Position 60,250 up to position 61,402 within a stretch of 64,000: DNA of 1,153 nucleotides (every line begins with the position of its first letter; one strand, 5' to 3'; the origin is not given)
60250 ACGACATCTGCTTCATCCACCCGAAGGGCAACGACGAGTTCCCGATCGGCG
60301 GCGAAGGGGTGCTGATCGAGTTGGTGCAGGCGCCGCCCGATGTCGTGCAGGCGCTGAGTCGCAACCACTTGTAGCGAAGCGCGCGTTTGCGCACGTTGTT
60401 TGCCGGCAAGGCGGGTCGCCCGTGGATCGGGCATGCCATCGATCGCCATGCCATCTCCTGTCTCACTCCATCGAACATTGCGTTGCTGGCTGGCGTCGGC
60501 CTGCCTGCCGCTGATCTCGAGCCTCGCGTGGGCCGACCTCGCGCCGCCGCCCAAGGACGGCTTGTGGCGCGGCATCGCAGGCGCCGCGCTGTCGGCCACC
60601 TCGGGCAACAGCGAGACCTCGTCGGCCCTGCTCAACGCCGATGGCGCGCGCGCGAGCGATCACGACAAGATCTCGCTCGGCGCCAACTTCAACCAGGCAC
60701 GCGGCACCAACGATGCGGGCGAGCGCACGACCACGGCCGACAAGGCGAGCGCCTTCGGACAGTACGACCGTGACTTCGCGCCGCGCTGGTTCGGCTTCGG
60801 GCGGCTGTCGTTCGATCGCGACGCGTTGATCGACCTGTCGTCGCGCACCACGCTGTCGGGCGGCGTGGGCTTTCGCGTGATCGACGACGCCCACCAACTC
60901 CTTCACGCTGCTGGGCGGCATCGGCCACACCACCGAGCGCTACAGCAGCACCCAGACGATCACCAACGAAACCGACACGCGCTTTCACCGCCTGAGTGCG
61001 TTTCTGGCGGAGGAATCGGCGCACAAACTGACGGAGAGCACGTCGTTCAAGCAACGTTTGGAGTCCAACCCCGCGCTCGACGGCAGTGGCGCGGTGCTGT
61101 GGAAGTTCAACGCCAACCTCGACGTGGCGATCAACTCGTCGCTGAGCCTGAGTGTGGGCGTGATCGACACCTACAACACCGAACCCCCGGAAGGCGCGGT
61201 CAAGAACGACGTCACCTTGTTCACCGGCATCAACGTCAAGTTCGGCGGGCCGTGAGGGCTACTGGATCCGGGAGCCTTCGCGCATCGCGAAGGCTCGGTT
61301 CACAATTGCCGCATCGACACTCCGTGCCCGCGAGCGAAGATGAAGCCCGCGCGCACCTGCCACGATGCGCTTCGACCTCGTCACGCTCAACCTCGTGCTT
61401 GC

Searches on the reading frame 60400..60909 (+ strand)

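Call 30: search_protein_families(library=pfam, proteins=[window:60400-60909:+], max_evalue=0.01)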
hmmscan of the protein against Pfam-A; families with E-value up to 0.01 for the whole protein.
window:60400-60909:+ (170 aa): 1 family
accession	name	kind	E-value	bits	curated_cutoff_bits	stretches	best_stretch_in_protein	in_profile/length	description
PF04338.18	DUF481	-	1.4e-18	68.2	21.1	1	61-168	2-104/210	Protein of unknown function, DUF481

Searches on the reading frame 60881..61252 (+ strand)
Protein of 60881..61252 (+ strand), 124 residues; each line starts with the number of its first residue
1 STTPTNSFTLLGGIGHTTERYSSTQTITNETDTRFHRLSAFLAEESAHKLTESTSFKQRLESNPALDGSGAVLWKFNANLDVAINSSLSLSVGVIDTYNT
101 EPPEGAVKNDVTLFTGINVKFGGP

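Call 30: search_protein_families(library=pfam, proteins=[window:60881-61252:+], max_evalue=0.01)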
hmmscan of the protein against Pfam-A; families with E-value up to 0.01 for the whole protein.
window:60881-61252:+ (124 aa): 1 family
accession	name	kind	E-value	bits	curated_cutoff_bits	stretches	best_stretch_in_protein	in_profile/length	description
PF04338.18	DUF481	-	1.2e-14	55.3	21.1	1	3-121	99-210/210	Protein of unknown function, DUF481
